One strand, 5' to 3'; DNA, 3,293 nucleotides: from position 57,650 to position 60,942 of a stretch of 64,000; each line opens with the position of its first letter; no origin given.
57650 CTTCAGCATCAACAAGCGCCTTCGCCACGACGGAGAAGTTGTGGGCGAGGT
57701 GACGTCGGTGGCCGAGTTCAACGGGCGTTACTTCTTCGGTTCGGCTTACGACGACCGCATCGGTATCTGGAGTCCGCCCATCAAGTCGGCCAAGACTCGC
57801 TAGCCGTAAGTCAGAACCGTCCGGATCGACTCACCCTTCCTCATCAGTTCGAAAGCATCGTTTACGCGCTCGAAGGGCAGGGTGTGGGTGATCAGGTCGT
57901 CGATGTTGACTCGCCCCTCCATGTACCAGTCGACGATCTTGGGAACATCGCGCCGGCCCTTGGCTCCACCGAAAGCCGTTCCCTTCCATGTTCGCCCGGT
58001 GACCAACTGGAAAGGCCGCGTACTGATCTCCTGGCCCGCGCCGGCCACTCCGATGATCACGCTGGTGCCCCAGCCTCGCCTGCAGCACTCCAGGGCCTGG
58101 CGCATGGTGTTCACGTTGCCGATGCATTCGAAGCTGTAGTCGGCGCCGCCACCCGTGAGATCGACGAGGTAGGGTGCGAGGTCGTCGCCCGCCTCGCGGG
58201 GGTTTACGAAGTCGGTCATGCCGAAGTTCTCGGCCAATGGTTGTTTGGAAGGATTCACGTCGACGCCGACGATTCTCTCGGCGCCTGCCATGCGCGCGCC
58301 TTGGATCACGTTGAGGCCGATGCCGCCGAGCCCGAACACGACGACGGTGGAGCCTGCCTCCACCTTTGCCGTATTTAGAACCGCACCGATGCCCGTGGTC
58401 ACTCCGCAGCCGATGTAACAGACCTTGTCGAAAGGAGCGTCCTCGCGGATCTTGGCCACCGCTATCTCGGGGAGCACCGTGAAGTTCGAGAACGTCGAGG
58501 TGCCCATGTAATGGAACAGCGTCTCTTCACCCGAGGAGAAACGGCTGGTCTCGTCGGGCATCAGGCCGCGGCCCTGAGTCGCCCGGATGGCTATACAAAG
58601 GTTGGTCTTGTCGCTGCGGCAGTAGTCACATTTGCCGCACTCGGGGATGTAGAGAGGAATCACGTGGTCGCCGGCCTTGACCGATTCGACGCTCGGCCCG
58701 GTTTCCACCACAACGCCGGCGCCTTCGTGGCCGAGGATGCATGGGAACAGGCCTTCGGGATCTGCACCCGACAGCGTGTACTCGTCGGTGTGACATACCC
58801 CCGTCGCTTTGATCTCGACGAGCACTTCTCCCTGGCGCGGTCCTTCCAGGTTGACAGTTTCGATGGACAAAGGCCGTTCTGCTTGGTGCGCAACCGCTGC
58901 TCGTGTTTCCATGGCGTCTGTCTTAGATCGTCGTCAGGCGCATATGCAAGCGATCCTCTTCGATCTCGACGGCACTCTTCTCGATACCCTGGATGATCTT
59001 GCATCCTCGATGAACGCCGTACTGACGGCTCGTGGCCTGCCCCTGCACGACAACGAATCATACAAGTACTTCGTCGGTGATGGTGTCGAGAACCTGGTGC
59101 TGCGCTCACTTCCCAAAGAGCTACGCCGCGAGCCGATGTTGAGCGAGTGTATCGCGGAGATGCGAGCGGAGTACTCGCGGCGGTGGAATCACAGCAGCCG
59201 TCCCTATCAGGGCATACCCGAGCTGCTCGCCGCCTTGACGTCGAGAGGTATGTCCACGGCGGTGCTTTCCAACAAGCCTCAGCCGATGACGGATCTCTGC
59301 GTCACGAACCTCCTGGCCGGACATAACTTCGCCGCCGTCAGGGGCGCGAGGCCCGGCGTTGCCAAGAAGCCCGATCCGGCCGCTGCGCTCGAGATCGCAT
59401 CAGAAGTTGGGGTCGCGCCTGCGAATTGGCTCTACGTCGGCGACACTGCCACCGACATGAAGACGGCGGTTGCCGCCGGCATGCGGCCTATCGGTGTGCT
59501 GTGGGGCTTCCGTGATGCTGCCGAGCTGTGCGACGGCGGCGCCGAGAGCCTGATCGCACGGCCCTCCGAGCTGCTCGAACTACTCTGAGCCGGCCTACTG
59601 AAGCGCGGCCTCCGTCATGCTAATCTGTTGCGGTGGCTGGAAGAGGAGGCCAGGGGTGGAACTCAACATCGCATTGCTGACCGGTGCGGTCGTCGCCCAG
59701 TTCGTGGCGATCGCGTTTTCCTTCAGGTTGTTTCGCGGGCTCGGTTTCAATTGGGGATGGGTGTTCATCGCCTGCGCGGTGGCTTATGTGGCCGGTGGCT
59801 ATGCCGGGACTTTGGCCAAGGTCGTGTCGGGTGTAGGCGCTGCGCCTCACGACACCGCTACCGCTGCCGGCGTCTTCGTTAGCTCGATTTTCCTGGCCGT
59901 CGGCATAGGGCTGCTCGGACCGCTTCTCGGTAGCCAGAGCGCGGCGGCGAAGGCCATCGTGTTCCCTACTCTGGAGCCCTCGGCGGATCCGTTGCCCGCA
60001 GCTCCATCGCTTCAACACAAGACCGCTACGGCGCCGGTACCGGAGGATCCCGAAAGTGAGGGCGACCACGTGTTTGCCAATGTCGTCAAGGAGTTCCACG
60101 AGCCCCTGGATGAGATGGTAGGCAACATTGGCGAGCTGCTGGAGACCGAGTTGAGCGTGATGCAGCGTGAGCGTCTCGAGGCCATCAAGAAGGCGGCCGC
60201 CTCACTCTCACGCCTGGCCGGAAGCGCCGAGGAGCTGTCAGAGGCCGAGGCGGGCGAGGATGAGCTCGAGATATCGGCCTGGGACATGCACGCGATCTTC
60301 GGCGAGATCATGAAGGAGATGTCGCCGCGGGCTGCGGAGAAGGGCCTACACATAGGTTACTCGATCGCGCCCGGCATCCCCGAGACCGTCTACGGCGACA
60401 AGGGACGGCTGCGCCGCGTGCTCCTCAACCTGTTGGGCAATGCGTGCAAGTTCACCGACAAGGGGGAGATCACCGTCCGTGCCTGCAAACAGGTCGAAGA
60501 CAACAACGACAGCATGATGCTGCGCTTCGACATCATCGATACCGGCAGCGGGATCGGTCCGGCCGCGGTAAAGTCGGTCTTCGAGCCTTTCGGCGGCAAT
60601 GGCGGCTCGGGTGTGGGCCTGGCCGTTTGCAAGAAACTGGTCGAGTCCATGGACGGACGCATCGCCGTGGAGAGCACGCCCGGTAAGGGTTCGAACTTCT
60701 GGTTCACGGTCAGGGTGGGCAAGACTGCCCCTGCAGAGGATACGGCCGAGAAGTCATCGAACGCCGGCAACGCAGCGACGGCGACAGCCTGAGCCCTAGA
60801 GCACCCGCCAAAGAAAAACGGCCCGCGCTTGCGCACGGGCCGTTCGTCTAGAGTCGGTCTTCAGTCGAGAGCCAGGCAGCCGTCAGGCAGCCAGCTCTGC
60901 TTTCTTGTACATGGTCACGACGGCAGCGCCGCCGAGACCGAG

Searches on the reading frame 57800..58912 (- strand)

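Call 19: search_protein_families(library=pfam, proteins=[window:57800-58912:-], max_evalue=0.001)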
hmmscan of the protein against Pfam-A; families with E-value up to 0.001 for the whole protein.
window:57800-58912:- (370 aa): 3 families
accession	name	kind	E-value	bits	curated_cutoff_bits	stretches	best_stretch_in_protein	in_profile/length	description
PF00107.32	ADH_zinc_N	-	2.8e-29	102.1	31.8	1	197-329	1-126/129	Zinc-binding dehydrogenase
PF08240.17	ADH_N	-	1.4e-23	83.5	23.5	1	27-116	2-86/104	Alcohol dehydrogenase GroES-like domain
PF13602.12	ADH_zinc_N_2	-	1.5e-07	32.9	27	1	251-362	17-128/134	Zinc-binding dehydrogenase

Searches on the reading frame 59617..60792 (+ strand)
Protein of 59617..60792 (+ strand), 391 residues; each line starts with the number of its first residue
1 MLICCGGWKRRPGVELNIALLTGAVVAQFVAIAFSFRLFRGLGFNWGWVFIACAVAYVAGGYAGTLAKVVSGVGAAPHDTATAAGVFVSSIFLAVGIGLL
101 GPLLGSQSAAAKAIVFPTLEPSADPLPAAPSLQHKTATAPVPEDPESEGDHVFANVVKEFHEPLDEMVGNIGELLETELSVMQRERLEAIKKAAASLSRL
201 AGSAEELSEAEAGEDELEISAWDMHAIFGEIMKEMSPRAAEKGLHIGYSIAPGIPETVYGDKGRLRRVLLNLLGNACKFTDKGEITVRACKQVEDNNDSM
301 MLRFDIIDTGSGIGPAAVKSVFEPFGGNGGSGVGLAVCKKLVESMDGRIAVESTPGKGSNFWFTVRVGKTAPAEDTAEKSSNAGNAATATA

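Call 19: search_protein_families(library=pfam, proteins=[window:59617-60792:+], max_evalue=0.001)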
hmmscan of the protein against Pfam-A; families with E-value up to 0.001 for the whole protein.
window:59617-60792:+ (391 aa): 1 family
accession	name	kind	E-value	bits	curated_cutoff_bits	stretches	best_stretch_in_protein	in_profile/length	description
PF02518.31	HATPase_c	-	3.9e-25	88.9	26.4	1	260-367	1-109/111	Histidine kinase-, DNA gyrase B-, and HSP90-like ATPase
